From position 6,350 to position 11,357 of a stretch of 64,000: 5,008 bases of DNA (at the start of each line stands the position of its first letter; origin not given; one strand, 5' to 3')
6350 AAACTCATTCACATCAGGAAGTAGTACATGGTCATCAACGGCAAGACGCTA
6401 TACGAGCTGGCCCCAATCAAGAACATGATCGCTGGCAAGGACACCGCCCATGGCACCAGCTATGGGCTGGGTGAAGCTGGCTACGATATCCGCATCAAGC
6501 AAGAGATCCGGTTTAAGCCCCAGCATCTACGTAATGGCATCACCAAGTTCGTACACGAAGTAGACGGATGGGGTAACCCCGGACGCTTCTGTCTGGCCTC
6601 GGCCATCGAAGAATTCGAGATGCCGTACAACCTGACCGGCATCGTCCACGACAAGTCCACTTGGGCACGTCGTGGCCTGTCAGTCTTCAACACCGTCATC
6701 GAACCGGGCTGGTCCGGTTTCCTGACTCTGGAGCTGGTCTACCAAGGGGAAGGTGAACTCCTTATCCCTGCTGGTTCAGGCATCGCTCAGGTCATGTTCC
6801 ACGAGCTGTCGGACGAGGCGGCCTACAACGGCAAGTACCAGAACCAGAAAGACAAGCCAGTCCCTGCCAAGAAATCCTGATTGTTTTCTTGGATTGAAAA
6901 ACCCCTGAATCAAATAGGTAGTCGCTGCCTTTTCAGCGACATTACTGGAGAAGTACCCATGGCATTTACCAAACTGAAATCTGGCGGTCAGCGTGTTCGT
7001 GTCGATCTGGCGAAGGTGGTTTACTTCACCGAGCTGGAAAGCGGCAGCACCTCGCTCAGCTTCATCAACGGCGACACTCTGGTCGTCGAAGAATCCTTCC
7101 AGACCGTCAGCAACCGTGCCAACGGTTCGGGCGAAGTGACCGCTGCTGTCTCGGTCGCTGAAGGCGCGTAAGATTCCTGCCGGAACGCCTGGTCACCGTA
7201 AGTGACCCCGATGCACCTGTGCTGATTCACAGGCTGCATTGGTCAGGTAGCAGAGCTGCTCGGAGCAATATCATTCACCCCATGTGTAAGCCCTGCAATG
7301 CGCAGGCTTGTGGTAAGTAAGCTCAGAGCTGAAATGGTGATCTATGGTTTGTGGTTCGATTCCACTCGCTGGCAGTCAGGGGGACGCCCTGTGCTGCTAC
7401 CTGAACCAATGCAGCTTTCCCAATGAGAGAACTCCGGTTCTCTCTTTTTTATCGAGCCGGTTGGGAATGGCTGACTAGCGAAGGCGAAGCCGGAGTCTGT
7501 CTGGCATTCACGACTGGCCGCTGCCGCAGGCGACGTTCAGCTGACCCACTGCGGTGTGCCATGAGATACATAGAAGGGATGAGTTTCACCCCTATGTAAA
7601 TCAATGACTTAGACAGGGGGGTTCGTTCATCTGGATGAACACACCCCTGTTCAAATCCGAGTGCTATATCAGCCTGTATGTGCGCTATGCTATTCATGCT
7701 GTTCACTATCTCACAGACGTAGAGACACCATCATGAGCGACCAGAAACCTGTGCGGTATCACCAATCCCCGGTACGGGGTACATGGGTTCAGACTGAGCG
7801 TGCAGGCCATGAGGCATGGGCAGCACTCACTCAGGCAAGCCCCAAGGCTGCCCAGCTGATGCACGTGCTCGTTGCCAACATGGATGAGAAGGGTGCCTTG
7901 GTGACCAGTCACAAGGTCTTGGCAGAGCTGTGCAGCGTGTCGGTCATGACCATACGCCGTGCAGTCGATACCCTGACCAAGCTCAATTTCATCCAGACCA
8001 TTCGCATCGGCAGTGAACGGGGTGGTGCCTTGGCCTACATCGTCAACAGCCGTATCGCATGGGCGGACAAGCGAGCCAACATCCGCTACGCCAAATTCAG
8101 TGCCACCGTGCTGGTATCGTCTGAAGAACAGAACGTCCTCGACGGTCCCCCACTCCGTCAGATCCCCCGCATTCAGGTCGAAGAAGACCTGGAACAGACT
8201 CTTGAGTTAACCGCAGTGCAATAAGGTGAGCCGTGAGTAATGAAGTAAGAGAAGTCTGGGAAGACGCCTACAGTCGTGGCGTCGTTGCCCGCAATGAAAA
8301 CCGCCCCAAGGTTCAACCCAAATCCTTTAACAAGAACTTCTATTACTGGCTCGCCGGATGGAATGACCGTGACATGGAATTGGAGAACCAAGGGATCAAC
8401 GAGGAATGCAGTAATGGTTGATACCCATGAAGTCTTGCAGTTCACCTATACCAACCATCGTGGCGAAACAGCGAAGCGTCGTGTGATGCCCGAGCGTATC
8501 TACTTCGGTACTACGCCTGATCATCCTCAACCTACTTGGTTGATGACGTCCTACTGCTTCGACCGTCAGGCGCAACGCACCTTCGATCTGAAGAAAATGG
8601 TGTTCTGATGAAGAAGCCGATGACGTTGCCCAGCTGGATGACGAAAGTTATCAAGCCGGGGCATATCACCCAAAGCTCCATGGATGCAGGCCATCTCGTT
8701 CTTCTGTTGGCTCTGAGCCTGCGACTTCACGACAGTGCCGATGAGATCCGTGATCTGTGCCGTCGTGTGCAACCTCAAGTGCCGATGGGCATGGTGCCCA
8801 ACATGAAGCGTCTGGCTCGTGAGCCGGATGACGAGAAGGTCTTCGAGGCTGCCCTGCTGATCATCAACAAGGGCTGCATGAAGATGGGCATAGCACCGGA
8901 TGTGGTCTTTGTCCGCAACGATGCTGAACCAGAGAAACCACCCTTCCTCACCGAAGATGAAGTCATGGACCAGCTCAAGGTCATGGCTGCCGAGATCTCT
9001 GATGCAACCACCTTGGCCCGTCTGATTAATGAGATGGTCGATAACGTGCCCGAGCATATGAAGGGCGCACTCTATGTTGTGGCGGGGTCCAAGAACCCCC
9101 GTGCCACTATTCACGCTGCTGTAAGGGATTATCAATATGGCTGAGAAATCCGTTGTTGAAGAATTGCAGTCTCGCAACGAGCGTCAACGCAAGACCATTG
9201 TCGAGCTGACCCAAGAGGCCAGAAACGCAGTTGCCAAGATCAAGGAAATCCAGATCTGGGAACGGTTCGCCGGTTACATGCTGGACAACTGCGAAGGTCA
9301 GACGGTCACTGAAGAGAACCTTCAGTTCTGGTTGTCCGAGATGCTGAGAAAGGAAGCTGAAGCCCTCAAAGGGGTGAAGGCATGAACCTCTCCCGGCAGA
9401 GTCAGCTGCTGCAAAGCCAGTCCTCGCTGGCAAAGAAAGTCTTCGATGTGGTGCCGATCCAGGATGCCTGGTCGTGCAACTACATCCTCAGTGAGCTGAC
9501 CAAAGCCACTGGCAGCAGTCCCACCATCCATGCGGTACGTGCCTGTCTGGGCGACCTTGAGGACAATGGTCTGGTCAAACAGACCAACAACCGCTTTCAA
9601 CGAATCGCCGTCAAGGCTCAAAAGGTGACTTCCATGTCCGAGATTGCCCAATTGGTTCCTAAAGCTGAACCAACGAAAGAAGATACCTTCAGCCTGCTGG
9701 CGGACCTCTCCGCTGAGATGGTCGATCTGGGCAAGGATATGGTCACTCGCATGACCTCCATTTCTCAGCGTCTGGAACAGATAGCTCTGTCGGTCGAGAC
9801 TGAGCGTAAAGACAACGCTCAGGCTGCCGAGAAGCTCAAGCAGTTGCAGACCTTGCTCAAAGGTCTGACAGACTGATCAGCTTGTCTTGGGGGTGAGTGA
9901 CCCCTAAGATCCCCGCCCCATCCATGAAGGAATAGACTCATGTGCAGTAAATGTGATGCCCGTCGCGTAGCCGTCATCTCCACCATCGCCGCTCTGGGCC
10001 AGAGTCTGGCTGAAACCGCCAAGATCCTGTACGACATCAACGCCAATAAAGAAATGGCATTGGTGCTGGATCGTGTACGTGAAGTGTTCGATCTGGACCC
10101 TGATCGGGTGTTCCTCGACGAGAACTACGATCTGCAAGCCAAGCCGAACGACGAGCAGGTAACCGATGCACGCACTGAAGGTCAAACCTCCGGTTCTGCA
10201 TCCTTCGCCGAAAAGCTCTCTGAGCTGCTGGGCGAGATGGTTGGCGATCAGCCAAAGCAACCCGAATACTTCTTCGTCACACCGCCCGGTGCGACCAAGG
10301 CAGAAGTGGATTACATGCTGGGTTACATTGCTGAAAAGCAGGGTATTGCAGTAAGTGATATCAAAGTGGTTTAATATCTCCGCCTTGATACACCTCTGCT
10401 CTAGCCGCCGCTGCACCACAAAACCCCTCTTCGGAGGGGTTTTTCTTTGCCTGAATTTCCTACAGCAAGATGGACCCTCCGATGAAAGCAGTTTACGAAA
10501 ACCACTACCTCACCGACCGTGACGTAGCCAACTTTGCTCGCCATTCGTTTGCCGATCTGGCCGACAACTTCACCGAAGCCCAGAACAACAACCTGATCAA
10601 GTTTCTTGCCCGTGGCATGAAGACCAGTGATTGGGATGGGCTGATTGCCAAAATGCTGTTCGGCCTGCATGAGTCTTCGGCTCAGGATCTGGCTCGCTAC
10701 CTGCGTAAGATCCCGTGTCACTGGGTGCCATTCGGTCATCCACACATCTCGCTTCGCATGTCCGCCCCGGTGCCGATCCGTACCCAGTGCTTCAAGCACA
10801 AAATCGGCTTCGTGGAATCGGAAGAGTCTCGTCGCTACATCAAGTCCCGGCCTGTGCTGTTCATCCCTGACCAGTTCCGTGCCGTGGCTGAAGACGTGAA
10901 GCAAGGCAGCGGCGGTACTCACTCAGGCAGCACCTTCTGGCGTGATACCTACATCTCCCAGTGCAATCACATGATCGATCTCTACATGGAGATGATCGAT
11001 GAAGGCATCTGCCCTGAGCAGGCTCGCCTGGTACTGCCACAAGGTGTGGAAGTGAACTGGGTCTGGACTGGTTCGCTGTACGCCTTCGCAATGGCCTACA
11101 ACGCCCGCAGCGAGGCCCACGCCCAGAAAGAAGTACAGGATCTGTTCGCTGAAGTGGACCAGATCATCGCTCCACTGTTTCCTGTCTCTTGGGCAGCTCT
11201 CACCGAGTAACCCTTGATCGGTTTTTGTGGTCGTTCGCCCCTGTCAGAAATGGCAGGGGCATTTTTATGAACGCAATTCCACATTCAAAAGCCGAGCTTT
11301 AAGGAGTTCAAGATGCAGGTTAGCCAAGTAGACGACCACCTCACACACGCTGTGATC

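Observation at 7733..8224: pBBR1-family plasmid Rep encoded by an N4-like phage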

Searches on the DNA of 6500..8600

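Call 16: search_rna_families(source=window, start=6500, end=8600, threshold=evalue, max_evalue=1)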
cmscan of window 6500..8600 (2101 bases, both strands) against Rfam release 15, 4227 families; matches with E-value up to 1: 1.
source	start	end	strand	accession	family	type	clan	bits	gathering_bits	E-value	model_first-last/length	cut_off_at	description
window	7555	7611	-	RF04235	mir-242_2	Gene; miRNA;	-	17.9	56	0.92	1-81/81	no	mir-242_2 microRNA precursor family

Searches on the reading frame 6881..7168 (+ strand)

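Call 69: search_protein_families(library=phrogs, proteins=[window:6881-7168:+], max_evalue=0.001)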
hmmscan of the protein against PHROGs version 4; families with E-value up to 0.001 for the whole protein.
window:6881-7168:+ (96 aa): 1 family
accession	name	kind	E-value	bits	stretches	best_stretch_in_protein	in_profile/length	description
phrog_7594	-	unknown function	9.5e-05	23.7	1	33-77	9-53/68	-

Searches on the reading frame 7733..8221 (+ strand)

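Call 4: search_protein_families(library=pfam, proteins=[window:7733-8221:+], max_evalue=10)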
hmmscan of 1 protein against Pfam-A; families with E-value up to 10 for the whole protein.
window:7733-8221:+ (163 aa): 8 families
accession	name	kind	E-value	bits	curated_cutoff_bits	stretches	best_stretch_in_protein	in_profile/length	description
PF13730.12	HTH_36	-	0.00052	20.2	25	1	37-87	5-55/55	Helix-turn-helix domain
PF08279.18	HTH_11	-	0.001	19.4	25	1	61-98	19-53/55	HTH domain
PF08220.18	HTH_DeoR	-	0.0035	17.5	21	1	62-87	19-44/57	DeoR-like helix-turn-helix domain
PF22168.2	DIP2311-like_C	-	0.0042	17.8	27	1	39-93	3-55/63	Transcriptional regulator DIP2311-like, C-terminal domain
PF05732.17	RepL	-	0.013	15.5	20.3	1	39-93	57-111/164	Firmicute plasmid replication protein (RepL)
PF00392.27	GntR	-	0.019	15.1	27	1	62-89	29-56/64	Bacterial regulatory proteins, gntR family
PF04963.19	Sigma54_CBD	-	0.026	14.7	22.9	1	31-84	21-74/185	Sigma-54 factor, core binding domain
PF13412.12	HTH_24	-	0.15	12.1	21.9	1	59-88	19-48/48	Winged helix-turn-helix DNA-binding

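Call 5: search_protein_families(library=phrogs, proteins=[window:7733-8221:+], max_evalue=1)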
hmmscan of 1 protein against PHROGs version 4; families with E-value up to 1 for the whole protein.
window:7733-8221:+ (163 aa): 19 families
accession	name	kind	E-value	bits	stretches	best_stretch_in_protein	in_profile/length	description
phrog_270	-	DNA, RNA and nucleotide metabolism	1.8e-05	25.3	1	32-117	42-128/383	replication initiation protein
phrog_186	-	DNA, RNA and nucleotide metabolism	0.00015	22.6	1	18-107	22-104/308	DnaD-like helicase loader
phrog_428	-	DNA, RNA and nucleotide metabolism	0.00023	21.4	1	38-106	106-177/455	replication initiation protein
phrog_4617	-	DNA, RNA and nucleotide metabolism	0.00056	20.6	1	42-92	22-72/223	replication initiation protein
phrog_678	-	DNA, RNA and nucleotide metabolism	0.001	19.7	1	43-107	75-130/346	replication initiation O-like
phrog_5968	-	DNA, RNA and nucleotide metabolism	0.0023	18.3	1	57-140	62-143/273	replisome organizer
phrog_1835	-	DNA, RNA and nucleotide metabolism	0.003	18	1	53-91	63-101/301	HTH DNA binding protein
phrog_7498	-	DNA, RNA and nucleotide metabolism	0.018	15.2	1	19-91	18-90/296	DnaD-like helicase loader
phrog_8102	-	DNA, RNA and nucleotide metabolism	0.019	15.1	1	51-94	52-95/337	replication initiation protein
phrog_27344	-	DNA, RNA and nucleotide metabolism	0.042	14.2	1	32-98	14-81/347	replication initiation protein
phrog_1163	-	unknown function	0.077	13.7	1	50-90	43-91/273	-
phrog_10724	-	unknown function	0.087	13.2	1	53-91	27-65/253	-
phrog_14147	-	transcription regulation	0.095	13.2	1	47-91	13-55/256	transcriptional regulator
phrog_1098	-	DNA, RNA and nucleotide metabolism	0.1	12.3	1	34-98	13-77/546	HTH DNA binding protein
phrog_26369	-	DNA, RNA and nucleotide metabolism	0.14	12.2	1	29-95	53-118/347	replication initiation protein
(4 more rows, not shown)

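Call 6: search_protein_families(library=ncbifam, proteins=[window:7733-8221:+], max_evalue=10)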
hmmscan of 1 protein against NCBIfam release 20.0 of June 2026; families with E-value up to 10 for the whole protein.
window:7733-8221:+ (163 aa): 6 families
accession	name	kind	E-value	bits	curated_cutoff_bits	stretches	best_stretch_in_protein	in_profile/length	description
NF047563.1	modulin_PmtR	equivalog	0.001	19.1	200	1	51-91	30-70/125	PSM export ABC transporter transcriptional regulator PmtR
TIGR02404.1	trehalos_R_Bsub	equivalog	0.0039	16.9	211.95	1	52-91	19-58/233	trehalose operon repressor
TIGR02018.2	his_ut_repres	equivalog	0.0083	15.5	220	1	52-89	18-55/226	histidine utilization transcriptional repressor HutC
NF041852.1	trans_reg_HypR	equivalog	0.045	13.7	180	1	44-102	10-65/139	redox-sensitive transcriptional regulator HypR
NF053606.1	Sta1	subfamily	0.055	13.6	80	1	62-105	39-82/100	Sta1 family transcriptional regulator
NF040939.2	trans_reg_lrs14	equivalog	0.13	12.3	90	1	59-103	38-82/103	Lrs14 family HTH-type transcriptional regulator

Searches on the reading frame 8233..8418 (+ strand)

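Call 69: search_protein_families(library=phrogs, proteins=[window:8233-8418:+], max_evalue=0.001)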
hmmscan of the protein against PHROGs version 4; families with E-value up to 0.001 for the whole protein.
window:8233-8418:+ (62 aa): 1 family
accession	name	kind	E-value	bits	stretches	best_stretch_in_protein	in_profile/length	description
phrog_10492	-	unknown function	4.2e-08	34.2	1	7-52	9-57/61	-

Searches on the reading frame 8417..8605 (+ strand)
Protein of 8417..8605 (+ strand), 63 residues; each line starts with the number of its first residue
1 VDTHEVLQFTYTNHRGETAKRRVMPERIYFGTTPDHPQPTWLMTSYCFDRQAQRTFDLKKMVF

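Call 69: search_protein_families(library=phrogs, proteins=[window:8417-8605:+], max_evalue=0.001)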
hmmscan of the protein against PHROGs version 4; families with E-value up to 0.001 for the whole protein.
window:8417-8605:+ (63 aa): 2 families
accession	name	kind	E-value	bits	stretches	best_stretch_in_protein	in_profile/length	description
phrog_3715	-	unknown function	1.6e-15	58.3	1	4-62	129-187/251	-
phrog_6785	-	unknown function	0.00035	20.5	1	4-61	37-84/396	-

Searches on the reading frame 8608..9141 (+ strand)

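Call 69: search_protein_families(library=phrogs, proteins=[window:8608-9141:+], max_evalue=0.001)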
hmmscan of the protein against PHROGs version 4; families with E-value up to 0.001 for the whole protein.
window:8608-9141:+ (178 aa): 1 family
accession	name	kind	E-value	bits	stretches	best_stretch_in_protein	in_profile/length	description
phrog_7614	-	unknown function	3.5e-28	98.8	1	3-109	7-113/120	-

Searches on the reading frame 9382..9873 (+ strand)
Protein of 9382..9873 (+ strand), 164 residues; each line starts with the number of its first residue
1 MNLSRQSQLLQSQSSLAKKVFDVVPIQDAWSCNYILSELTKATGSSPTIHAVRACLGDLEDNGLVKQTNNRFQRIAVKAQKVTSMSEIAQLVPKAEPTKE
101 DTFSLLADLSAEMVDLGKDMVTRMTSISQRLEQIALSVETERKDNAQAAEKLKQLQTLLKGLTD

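Call 69: search_protein_families(library=phrogs, proteins=[window:9382-9873:+], max_evalue=0.001)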
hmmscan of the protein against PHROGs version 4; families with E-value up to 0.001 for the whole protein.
window:9382-9873:+ (164 aa): 1 family
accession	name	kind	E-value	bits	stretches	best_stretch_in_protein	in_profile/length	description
phrog_4405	-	unknown function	2.4e-39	136.2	1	1-162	1-167/168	-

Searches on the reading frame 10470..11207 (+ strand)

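Call 69: search_protein_families(library=phrogs, proteins=[window:10470-11207:+], max_evalue=0.001)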
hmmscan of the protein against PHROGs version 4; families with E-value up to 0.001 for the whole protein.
window:10470-11207:+ (246 aa): 4 families
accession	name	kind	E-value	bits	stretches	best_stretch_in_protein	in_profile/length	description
phrog_85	-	DNA, RNA and nucleotide metabolism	1e-41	144.4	1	16-245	388-584/866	thymidylate synthase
phrog_10644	-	DNA, RNA and nucleotide metabolism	4.9e-19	70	1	103-234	11-144/160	thymidylate synthase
phrog_28804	-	DNA, RNA and nucleotide metabolism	5e-19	69.5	1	174-245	16-86/91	thymidylate synthase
phrog_26005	-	unknown function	6.6e-10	39.9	1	4-49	9-54/310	-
